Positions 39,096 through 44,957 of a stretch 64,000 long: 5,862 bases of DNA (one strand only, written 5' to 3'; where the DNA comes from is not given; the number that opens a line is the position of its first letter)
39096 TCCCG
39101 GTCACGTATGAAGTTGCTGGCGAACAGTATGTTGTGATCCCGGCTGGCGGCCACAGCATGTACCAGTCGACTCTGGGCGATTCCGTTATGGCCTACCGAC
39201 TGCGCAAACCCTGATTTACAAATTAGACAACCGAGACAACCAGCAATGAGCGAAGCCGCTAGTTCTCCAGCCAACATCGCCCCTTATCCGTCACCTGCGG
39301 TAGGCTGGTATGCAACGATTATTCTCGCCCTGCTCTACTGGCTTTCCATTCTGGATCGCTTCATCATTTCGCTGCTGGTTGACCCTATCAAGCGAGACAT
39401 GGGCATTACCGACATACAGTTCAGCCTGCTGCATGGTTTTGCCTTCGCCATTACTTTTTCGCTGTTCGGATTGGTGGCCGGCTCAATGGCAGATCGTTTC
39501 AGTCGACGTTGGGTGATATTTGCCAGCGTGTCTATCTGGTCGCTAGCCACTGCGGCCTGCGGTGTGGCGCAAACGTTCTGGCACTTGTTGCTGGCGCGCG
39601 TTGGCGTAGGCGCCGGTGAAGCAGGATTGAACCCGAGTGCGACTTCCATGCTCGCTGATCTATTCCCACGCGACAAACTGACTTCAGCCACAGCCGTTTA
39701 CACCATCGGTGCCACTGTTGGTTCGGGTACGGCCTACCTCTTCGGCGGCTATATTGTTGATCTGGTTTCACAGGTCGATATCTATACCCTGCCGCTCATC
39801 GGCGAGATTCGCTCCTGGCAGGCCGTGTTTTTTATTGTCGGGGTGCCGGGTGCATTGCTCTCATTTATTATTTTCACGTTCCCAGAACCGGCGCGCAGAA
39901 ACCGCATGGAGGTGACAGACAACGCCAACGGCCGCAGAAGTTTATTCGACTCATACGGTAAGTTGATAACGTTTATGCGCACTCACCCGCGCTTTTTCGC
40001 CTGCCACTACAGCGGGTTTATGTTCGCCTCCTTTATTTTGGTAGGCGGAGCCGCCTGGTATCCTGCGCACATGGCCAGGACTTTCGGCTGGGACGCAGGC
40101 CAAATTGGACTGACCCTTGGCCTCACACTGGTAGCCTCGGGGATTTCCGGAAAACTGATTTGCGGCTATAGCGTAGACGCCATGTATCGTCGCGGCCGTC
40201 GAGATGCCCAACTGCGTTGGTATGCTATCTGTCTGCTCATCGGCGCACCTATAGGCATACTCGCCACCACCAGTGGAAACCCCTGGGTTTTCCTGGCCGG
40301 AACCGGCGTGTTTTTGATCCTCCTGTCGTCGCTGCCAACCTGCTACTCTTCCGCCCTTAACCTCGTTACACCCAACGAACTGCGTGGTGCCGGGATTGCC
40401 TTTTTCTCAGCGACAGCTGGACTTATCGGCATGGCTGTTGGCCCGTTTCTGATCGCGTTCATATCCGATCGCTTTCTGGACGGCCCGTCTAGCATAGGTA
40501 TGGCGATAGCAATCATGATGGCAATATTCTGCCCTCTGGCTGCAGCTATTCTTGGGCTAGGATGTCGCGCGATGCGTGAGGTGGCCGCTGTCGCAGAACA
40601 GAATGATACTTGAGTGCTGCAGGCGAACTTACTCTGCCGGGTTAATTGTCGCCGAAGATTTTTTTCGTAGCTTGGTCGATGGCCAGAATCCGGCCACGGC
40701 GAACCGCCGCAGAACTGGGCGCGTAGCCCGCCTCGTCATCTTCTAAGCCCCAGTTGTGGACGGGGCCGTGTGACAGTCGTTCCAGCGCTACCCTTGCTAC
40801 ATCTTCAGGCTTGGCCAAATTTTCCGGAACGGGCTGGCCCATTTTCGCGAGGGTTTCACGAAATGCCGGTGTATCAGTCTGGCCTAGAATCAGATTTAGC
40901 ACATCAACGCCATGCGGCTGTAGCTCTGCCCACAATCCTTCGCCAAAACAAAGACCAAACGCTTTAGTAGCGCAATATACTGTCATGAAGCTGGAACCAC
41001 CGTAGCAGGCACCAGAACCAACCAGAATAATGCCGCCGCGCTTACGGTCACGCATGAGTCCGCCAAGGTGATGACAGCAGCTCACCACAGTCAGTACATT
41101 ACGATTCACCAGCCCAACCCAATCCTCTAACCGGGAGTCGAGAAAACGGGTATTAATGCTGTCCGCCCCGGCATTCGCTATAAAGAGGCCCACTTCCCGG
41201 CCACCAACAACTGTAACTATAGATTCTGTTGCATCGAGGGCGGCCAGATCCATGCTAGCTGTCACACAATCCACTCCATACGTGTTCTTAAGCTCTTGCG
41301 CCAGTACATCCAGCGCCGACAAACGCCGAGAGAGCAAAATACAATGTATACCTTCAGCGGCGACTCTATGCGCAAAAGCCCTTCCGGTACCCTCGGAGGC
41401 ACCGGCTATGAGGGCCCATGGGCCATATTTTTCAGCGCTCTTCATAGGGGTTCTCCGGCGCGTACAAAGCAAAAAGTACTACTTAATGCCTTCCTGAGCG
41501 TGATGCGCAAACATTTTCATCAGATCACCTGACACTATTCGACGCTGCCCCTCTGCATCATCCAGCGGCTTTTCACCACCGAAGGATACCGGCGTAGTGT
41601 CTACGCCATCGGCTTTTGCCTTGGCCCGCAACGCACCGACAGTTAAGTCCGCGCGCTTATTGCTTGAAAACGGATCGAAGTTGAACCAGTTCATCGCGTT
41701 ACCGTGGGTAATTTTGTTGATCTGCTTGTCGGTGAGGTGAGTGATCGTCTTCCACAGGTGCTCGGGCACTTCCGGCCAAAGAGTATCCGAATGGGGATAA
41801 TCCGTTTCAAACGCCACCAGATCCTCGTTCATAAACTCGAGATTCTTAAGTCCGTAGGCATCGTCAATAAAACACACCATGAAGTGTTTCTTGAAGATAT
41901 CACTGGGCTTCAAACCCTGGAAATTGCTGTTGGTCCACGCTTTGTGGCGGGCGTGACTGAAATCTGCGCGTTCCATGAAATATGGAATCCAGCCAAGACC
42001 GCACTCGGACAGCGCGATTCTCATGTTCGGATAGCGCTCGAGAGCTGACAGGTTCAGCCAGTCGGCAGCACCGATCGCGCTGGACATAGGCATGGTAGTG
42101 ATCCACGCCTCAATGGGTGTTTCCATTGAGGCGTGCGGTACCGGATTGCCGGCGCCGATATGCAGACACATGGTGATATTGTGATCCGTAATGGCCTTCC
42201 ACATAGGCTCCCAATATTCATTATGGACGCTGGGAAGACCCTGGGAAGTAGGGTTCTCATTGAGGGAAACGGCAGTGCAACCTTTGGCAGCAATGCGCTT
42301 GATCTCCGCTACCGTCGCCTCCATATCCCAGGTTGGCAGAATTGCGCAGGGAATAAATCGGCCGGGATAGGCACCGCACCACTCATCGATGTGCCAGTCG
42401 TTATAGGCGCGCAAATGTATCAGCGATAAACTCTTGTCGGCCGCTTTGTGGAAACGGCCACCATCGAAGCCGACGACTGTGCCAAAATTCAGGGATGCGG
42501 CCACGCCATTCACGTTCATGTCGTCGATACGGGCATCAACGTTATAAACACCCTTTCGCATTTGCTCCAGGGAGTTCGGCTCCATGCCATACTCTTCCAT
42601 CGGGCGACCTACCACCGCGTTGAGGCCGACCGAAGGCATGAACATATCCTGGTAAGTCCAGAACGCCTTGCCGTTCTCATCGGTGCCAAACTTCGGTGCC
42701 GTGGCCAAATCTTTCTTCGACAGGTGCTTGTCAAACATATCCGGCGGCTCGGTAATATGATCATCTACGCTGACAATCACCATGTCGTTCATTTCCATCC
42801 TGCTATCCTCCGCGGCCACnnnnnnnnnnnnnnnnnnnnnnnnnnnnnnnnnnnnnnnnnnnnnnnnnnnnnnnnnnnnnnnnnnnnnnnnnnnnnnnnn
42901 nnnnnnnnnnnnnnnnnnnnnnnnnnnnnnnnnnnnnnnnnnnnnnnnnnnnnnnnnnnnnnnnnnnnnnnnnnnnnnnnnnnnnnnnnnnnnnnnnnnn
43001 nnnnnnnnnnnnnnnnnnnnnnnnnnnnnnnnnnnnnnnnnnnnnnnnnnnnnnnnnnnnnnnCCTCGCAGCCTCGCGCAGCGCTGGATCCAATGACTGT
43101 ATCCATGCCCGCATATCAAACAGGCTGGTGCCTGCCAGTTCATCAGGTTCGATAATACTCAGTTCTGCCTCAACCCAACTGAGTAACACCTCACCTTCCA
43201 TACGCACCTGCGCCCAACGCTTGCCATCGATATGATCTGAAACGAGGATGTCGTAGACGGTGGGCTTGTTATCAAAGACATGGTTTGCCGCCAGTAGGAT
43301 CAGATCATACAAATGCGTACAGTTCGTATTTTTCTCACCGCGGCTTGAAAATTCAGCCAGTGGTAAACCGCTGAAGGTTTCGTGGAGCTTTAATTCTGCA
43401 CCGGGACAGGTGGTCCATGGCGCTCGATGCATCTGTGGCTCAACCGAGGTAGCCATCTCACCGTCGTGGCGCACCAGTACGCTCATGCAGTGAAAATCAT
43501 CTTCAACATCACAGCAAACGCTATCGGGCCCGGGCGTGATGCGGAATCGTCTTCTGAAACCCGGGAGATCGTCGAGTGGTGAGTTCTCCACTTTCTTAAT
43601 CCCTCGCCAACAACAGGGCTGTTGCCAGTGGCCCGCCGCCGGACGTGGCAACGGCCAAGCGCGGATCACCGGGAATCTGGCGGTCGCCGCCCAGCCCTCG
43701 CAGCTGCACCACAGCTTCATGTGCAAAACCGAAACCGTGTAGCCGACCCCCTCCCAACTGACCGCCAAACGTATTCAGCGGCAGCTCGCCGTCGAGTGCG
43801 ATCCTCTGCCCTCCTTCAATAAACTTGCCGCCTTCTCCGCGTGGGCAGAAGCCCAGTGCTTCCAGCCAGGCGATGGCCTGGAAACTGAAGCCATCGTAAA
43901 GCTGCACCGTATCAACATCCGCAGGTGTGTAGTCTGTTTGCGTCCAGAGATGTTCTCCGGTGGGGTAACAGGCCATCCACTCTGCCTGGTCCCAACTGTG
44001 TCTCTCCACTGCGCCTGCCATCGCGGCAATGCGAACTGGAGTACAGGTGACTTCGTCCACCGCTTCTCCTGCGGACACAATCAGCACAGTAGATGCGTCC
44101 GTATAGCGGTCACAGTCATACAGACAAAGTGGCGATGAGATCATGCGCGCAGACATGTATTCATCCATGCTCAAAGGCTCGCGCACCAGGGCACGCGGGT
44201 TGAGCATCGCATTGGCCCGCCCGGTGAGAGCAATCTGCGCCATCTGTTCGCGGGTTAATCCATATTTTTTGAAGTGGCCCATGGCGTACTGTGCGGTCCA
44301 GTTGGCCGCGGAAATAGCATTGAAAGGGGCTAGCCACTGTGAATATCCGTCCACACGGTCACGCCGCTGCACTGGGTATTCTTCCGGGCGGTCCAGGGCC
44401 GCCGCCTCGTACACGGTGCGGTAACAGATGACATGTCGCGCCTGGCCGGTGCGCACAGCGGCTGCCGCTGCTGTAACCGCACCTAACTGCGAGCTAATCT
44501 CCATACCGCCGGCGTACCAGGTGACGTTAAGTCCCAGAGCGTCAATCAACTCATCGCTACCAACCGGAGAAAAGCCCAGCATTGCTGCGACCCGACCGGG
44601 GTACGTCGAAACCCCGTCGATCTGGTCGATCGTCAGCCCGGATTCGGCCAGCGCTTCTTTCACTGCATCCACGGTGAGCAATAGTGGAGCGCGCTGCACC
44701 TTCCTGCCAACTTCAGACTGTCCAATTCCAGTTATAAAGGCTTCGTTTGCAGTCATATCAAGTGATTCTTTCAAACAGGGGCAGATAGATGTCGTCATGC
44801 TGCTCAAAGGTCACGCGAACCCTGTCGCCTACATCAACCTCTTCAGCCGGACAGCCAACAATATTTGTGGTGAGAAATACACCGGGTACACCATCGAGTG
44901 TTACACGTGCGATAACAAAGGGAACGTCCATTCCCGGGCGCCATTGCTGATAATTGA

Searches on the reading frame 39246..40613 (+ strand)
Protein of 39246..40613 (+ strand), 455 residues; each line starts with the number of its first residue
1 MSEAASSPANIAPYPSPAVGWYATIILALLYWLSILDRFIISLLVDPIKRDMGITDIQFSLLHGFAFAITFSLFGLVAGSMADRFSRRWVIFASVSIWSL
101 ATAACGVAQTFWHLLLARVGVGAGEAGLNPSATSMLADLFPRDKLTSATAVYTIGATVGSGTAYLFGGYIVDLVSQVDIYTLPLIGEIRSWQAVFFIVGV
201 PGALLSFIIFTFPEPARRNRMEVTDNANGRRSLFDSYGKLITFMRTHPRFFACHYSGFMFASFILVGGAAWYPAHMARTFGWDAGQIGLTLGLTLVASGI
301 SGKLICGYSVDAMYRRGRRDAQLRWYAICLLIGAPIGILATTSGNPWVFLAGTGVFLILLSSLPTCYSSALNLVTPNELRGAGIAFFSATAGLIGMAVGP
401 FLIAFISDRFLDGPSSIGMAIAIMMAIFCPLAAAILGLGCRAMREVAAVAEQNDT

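Call 14: search_protein_families(library=pfam, proteins=[window:39246-40613:+])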
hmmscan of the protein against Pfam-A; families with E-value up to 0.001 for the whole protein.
window:39246-40613:+ (455 aa): 3 families
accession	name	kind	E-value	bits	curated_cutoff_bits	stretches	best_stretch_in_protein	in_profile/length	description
PF07690.21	MFS_1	-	9.7e-47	160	33.4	2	27-400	1-347/347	Major Facilitator Superfamily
PF03137.26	OATP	-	5.7e-07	28.6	25.8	1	111-329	133-371/545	Organic Anion Transporter Polypeptide (OATP) family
PF05977.19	MFS_3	-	1e-06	28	27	1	69-182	56-174/524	Transmembrane secretion effector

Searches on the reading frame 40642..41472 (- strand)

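Call 14: search_protein_families(library=pfam, proteins=[window:40642-41472:-])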
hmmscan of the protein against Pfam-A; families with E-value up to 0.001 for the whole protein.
window:40642-41472:- (276 aa): 3 families
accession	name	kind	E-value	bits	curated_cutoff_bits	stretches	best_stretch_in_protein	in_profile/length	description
PF00106.31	adh_short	-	4.4e-32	111.6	26.6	1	19-208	2-191/195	short chain dehydrogenase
PF13561.12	adh_short_C2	-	4.9e-14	52.9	27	1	24-230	1-214/236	Enoyl-(Acyl carrier protein) reductase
PF08659.16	KR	-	5.5e-05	23.6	22.6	1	20-172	3-155/180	KR domain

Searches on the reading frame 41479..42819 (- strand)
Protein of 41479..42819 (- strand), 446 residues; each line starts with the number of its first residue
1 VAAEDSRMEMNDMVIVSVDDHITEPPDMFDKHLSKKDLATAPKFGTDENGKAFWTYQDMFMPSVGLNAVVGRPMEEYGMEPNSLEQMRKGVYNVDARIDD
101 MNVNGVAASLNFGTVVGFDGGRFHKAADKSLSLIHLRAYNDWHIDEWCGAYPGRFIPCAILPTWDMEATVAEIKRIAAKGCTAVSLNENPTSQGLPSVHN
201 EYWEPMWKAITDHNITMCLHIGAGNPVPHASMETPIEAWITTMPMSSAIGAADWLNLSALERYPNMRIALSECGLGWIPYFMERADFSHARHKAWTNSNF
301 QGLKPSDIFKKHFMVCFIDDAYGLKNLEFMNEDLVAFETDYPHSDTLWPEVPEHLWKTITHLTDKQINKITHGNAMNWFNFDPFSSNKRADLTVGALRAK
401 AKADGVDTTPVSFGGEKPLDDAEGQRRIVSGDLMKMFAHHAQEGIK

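Call 14: search_protein_families(library=pfam, proteins=[window:41479-42819:-])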
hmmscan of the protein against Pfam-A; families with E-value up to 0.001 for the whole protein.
window:41479-42819:- (446 aa): 1 family
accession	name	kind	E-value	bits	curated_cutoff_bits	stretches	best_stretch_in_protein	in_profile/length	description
PF04909.20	Amidohydro_2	-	1.1e-22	81.6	26.4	1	127-381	53-289/289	Amidohydrolase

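Call 40: search_protein_families(library=ncbifam, proteins=[window:41479-42819:-], max_evalue=0.00001)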
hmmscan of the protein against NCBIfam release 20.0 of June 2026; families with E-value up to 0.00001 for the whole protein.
window:41479-42819:- (446 aa): 0 families

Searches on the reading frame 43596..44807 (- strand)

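Call 14: search_protein_families(library=pfam, proteins=[window:43596-44807:-])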
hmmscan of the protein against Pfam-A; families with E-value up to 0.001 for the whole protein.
window:43596-44807:- (403 aa): 1 family
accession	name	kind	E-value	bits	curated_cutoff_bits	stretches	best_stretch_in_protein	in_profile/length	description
PF22691.2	Thiolase_C_1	-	5.6e-28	97.9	28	1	280-397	20-137/144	Thiolase C-terminal domain-like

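Call 40: search_protein_families(library=ncbifam, proteins=[window:43596-44807:-], max_evalue=0.00001)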
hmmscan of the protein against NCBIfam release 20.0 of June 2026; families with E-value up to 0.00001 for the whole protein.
window:43596-44807:- (403 aa): 17 families
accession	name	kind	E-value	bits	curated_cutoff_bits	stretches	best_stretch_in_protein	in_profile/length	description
NF005892.0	PRK07855.1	subfamily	1.4e-66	225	469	1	18-401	3-388/390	lipid-transfer protein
NF004811.0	PRK06158.1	subfamily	7.5e-63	212.8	421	1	21-396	8-372/384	acetyl-CoA acetyltransferase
NF006010.0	PRK08142.1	subfamily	4.8e-45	154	462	1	21-396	5-376/388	thiolase domain-containing protein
NF004720.0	PRK06064.1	subfamily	6.5e-41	140.4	420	1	22-392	3-375/389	thiolase domain-containing protein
NF009228.0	PRK12578.1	subfamily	1.5e-32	112.7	485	1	25-378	7-361/387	thiolase domain-containing protein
NF053570.1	AcCoTHIOL_METTL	equivalog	2.5e-30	105.6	600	1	163-397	134-376/385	acetyl-CoA acetyltransferase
NF004810.0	PRK06157.1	equivalog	4.4e-28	98.5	403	1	22-393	8-385/400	acetyl-CoA acetyltransferase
NF006180.0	PRK08313.1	subfamily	6.7e-27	94.3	514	1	19-392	2-372/389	thiolase domain-containing protein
NF006102.0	PRK08256.1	subfamily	1.6e-26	93.3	436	1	21-380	3-370/394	lipid-transfer protein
NF004715.0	PRK06059.1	equivalog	3e-25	89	424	2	21-267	4-246/399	lipid-transfer protein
NF005704.0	PRK07516.1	subfamily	3.3e-23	82.3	412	1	21-394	2-378/389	thiolase domain-containing protein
NF004982.0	PRK06365.1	equivalog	3.2e-22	79.2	695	2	156-266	147-256/430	thiolase domain-containing protein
NF053628.1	BnzsclthlBbsBGT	equivalog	8.9e-22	77.4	750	1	155-395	124-373/389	benzoylsuccinyl-CoA thiolase subunit BbsB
NF004722.0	PRK06066.1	equivalog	2.3e-20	73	516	1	175-389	150-369/385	thiolase domain-containing protein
NF004721.0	PRK06065.1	equivalog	9.7e-19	67.5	455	1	22-390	11-379/393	thiolase domain-containing protein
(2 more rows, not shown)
